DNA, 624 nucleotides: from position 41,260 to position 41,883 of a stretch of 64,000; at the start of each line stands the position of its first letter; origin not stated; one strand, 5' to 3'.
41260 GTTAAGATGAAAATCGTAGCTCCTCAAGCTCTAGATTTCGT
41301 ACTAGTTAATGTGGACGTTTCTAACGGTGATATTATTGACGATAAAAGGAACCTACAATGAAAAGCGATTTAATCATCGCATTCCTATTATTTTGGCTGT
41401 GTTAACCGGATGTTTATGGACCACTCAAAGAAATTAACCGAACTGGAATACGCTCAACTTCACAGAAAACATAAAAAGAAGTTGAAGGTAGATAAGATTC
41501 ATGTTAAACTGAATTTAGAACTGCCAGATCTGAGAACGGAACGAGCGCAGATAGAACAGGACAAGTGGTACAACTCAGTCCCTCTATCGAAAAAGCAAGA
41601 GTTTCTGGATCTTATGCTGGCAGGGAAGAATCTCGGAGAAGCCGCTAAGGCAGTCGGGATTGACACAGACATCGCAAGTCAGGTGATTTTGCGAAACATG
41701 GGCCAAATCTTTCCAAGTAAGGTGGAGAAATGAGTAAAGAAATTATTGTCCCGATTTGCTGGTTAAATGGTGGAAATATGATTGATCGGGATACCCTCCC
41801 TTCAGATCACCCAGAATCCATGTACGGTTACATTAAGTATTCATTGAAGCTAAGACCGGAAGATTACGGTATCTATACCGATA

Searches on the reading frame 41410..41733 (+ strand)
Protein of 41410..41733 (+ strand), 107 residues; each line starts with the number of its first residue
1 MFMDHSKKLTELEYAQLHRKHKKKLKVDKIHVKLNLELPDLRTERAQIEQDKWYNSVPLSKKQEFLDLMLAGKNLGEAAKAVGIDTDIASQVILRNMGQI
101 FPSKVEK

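Call 26: find_encoding_contigs(protein=window:41410-41733:+, flank=10000, max_places=1)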
Protein window:41410-41733:+ (107 aa): no gene with exactly this product is on record in the collection.
